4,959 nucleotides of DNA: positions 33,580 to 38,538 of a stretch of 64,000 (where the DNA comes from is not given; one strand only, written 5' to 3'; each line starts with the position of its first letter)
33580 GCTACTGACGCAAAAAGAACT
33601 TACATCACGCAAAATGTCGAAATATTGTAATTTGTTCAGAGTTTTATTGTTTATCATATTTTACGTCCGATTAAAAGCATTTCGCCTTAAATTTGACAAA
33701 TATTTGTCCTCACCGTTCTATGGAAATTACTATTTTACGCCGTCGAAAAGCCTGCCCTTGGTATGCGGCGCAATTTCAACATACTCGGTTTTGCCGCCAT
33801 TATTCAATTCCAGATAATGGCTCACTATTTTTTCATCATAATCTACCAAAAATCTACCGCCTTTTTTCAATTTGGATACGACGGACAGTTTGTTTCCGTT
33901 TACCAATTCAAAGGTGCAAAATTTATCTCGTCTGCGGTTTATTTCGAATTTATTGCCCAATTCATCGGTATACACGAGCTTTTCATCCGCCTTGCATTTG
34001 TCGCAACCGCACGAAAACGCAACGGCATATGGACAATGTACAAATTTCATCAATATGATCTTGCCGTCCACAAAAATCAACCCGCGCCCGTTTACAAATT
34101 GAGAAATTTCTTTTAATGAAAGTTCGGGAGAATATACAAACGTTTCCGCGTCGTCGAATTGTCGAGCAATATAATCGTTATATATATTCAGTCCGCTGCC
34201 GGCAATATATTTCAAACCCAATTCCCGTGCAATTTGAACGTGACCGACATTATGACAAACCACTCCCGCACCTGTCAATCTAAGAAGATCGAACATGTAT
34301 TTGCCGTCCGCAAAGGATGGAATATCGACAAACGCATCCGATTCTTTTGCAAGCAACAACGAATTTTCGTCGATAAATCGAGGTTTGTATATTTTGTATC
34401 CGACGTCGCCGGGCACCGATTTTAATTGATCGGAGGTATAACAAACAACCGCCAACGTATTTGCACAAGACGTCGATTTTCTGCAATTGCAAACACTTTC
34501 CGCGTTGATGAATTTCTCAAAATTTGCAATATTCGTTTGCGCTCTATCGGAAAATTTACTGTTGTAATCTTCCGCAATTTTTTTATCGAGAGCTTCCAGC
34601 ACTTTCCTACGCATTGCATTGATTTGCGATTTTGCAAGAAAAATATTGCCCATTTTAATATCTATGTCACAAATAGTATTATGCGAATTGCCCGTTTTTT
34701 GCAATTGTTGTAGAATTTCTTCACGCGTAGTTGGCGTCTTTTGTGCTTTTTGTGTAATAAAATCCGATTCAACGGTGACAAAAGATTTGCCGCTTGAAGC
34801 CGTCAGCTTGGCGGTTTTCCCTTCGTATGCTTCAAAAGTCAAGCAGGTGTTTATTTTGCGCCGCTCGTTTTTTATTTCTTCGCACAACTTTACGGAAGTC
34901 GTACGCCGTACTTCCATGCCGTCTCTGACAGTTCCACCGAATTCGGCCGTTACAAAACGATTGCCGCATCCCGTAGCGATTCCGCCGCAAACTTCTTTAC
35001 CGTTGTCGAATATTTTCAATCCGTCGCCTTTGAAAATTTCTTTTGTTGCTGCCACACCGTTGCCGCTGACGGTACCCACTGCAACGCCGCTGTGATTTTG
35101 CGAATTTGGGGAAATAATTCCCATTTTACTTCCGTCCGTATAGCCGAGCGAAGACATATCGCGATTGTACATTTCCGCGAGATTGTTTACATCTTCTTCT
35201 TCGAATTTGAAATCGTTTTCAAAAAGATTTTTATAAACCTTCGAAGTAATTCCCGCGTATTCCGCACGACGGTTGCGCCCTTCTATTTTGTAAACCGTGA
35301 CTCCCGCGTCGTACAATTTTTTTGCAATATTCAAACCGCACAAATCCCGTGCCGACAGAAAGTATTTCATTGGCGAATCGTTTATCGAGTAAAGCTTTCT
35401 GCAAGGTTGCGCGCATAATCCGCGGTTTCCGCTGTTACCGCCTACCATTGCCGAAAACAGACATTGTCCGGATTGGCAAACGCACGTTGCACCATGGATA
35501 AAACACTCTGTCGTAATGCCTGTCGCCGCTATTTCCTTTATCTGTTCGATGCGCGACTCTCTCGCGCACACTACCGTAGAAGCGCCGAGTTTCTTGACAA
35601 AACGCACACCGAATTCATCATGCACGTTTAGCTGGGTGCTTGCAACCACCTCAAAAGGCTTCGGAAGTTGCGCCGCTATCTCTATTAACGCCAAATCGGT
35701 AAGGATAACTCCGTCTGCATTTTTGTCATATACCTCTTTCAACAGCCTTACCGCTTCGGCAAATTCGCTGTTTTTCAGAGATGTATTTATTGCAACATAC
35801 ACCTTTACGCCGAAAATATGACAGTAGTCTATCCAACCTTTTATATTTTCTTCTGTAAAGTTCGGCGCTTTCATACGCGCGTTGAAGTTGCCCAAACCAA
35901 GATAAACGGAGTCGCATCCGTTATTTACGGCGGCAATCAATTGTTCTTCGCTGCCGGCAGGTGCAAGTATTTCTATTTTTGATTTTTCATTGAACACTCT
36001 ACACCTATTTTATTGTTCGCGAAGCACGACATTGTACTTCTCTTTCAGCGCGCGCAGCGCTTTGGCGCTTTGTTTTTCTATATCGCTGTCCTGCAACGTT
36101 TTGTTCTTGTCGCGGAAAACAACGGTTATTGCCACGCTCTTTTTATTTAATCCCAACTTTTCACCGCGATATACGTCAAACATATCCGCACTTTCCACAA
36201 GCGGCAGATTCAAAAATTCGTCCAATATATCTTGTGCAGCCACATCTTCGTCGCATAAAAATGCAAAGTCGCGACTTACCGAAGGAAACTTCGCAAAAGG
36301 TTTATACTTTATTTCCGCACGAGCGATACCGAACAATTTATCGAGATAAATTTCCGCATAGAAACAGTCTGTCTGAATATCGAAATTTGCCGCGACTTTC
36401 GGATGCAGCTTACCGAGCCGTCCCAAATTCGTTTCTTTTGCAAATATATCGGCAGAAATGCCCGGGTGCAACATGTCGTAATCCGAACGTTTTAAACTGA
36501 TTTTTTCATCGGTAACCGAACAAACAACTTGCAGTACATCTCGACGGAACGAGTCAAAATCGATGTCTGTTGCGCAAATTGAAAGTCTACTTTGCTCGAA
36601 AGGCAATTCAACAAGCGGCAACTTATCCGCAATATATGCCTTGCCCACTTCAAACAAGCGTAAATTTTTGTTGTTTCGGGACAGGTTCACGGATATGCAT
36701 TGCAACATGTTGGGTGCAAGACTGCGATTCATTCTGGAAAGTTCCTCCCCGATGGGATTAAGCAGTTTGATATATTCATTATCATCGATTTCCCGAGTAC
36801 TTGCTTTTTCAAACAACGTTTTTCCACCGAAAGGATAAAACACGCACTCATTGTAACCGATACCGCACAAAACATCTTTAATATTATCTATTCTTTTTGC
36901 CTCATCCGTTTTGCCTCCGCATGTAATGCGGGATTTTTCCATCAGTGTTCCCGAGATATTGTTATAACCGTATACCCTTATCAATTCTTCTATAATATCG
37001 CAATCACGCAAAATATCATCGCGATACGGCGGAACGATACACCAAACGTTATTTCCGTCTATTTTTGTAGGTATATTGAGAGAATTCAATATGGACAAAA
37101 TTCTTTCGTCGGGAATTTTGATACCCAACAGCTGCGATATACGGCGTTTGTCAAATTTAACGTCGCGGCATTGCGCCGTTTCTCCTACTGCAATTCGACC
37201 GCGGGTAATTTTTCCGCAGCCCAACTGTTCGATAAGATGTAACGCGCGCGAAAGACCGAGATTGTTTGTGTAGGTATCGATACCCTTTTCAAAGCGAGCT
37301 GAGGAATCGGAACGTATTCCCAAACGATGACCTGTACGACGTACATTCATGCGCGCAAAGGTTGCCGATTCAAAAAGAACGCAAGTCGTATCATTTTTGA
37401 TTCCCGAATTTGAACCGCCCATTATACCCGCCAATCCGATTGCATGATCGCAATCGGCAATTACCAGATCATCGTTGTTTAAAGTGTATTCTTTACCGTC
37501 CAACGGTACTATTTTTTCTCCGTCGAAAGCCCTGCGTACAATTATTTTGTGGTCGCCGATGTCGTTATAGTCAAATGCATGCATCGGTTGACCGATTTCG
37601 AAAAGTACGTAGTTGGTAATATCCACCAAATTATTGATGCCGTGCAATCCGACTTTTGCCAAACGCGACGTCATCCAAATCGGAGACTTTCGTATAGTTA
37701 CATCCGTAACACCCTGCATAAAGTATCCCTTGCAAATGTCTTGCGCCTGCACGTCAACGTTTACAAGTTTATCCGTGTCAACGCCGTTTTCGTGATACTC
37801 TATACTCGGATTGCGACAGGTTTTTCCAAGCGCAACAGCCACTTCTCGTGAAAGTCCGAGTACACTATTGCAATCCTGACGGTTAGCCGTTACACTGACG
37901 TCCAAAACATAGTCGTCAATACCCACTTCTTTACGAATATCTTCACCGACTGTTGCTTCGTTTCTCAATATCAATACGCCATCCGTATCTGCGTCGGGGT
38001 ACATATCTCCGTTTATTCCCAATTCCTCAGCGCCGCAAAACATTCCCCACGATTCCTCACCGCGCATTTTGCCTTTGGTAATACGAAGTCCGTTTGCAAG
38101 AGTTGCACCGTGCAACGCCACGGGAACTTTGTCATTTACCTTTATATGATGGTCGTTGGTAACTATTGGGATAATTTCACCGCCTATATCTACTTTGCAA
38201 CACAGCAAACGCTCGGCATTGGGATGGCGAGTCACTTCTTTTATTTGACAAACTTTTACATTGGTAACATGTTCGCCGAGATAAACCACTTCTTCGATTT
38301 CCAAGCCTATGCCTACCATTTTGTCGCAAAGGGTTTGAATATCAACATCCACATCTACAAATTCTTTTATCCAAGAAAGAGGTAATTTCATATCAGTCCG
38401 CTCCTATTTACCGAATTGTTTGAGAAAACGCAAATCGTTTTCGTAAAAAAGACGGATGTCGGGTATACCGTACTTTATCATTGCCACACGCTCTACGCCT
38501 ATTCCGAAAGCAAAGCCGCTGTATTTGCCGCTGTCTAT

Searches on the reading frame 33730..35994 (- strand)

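Call 94: search_protein_families(library=pfam, max_evalue=0.00001, proteins=[window:33730-35994:-])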
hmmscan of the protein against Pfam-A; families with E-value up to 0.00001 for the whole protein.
window:33730-35994:- (754 aa): 2 families
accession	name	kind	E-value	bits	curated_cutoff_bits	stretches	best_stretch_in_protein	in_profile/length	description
PF01136.24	Peptidase_U32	-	2.8e-56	190.9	22.4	1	80-286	3-228/233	Peptidase family U32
PF12392.13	DUF3656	-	5.5e-18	66.1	22.1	1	364-473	3-108/109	Collagenase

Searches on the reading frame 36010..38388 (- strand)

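Call 94: search_protein_families(library=pfam, max_evalue=0.00001, proteins=[window:36010-38388:-])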
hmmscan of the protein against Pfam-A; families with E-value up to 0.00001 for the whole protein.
window:36010-38388:- (792 aa): 5 families
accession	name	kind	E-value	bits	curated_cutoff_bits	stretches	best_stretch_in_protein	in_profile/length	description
PF03483.22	B3_4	-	1e-59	201.5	29.3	1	219-389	2-172/174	B3/4 domain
PF17759.6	tRNA_synthFbeta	-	4.9e-41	141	22.4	1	484-682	6-214/214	Phenylalanyl tRNA synthetase beta chain CLM domain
PF03147.19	FDX-ACB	-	7.9e-25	87.6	31.1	1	700-790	2-94/94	Ferredoxin-fold anticodon binding domain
PF03484.21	B5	-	2.3e-19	69.8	28.6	1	410-475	1-67/67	tRNA synthetase B5 domain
PF01588.26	tRNA_bind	-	2.1e-16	60.2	27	1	44-149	1-95/96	Putative tRNA binding domain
